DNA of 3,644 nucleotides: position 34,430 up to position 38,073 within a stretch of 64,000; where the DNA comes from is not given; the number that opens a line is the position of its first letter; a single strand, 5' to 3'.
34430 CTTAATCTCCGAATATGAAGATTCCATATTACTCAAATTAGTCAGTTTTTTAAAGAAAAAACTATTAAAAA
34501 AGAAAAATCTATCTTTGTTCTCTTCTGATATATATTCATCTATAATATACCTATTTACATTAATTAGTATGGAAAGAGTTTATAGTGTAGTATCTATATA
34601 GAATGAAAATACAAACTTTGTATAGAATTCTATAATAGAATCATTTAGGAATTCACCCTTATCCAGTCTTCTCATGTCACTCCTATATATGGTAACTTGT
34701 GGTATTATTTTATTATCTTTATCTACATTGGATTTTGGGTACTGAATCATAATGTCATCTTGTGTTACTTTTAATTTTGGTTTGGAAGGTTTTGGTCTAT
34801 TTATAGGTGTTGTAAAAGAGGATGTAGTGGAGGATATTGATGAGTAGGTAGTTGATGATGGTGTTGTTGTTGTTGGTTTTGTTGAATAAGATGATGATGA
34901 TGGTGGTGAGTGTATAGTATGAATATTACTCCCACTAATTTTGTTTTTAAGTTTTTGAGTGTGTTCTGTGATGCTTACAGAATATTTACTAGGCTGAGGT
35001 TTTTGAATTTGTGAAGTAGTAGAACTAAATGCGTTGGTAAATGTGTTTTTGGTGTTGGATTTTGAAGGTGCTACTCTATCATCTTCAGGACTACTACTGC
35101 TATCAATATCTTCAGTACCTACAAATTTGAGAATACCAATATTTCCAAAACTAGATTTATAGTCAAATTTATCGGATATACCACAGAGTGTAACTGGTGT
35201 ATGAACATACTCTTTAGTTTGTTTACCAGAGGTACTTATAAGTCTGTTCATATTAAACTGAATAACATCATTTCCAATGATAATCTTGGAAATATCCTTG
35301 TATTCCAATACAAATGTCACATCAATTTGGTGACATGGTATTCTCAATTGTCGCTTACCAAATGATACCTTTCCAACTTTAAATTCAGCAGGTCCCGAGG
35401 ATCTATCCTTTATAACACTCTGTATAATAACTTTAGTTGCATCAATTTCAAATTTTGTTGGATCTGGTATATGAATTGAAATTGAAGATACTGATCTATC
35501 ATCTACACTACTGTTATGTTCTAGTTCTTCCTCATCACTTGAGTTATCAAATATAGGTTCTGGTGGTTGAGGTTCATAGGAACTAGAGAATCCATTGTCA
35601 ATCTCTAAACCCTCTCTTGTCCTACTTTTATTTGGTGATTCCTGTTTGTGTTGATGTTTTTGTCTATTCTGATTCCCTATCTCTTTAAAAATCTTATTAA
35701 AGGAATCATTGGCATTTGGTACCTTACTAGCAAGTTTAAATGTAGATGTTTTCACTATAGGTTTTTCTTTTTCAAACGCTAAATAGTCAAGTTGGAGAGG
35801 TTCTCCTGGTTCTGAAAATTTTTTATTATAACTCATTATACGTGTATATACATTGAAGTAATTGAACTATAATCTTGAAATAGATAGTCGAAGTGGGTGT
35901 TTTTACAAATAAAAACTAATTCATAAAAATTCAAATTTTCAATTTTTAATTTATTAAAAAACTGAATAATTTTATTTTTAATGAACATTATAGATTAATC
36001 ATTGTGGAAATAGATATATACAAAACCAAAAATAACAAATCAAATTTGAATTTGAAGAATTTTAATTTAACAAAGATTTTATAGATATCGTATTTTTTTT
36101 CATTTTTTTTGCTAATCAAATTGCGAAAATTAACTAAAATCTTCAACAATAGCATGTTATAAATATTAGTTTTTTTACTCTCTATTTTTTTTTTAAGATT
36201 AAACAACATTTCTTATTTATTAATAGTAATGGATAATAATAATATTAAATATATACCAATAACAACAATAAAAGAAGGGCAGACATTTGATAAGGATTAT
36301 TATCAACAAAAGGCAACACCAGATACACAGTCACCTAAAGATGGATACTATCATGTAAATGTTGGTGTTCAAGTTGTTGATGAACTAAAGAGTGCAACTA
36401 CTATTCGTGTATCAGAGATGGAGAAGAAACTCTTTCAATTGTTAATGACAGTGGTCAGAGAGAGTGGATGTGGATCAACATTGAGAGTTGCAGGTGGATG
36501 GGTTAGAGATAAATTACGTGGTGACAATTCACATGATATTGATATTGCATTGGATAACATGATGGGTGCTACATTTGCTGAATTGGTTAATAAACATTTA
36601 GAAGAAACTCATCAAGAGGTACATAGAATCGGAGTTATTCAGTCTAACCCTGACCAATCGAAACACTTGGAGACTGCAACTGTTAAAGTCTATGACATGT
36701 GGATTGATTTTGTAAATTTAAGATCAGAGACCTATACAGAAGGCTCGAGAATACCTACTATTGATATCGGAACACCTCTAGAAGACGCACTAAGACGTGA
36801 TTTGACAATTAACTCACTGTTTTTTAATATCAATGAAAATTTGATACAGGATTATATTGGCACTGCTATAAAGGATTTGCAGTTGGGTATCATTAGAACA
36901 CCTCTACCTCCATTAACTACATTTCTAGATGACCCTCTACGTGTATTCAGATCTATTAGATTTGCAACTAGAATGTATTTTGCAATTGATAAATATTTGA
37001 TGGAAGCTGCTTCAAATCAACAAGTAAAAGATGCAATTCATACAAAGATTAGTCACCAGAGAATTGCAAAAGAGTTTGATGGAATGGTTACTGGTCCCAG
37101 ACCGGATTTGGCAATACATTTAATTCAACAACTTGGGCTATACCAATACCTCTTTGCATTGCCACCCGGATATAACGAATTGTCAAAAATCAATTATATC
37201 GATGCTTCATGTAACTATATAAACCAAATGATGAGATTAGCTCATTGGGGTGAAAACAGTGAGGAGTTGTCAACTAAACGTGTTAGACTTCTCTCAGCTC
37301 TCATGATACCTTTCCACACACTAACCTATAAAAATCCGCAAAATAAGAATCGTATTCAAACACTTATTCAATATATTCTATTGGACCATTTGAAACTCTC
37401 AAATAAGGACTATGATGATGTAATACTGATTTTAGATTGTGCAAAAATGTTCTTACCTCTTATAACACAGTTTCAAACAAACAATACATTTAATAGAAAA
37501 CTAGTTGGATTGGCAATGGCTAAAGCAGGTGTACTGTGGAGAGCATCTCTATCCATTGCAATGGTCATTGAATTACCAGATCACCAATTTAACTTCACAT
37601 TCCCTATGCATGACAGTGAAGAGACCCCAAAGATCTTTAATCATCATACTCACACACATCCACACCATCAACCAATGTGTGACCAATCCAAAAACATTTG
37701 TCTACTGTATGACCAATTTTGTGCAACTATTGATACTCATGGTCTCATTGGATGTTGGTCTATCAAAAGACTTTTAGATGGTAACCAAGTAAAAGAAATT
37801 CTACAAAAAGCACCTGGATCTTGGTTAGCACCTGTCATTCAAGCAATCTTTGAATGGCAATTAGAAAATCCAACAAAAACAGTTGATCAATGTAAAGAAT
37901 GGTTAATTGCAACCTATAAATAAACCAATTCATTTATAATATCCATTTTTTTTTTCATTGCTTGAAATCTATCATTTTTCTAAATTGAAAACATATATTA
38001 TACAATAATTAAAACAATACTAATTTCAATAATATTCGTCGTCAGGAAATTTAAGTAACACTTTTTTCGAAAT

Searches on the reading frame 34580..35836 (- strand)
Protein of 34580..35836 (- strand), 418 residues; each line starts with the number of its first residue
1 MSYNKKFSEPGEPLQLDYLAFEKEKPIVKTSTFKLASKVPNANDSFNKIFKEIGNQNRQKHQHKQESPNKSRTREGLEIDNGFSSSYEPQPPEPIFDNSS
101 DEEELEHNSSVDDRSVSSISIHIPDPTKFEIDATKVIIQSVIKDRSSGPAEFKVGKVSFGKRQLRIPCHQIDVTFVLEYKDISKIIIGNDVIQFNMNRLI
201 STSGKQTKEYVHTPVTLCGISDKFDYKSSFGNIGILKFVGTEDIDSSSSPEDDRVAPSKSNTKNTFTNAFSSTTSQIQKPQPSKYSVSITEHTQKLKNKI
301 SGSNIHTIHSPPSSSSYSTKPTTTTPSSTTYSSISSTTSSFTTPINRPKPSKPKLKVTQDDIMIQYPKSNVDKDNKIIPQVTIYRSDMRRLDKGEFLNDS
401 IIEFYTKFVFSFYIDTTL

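Call 23: find_encoding_contigs(protein=window:34580-35836:-, flank=10000, max_places=6)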
Protein window:34580-35836:- (418 aa): no gene with exactly this product is on record in the collection.

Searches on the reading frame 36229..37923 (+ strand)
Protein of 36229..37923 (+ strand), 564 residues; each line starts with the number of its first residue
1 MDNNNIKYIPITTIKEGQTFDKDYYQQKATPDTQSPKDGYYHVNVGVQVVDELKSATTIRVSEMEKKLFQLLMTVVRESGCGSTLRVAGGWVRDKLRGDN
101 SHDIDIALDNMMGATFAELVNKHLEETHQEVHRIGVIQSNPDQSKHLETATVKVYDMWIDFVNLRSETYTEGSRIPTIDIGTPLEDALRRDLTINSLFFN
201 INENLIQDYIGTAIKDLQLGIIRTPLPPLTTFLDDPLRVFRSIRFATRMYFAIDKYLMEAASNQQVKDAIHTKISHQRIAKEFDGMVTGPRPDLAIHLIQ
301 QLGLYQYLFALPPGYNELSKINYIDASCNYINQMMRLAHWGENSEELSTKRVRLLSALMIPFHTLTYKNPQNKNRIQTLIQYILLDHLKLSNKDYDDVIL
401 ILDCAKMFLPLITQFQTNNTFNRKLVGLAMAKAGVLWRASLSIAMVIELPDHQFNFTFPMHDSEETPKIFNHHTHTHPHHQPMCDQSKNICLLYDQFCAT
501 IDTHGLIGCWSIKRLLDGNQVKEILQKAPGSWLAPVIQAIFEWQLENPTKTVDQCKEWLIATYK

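Call 60: find_encoding_contigs(protein=window:36229-37923:+, flank=10000, max_places=10)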
Protein window:36229-37923:+ (564 aa): 1 contig read that carries it; 1 place shown.
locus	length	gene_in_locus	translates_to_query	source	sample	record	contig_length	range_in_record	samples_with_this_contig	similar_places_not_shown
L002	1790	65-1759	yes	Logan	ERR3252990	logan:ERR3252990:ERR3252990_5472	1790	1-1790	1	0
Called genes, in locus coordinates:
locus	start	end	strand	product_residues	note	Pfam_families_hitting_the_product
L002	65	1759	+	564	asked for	PF01743:PolyA_pol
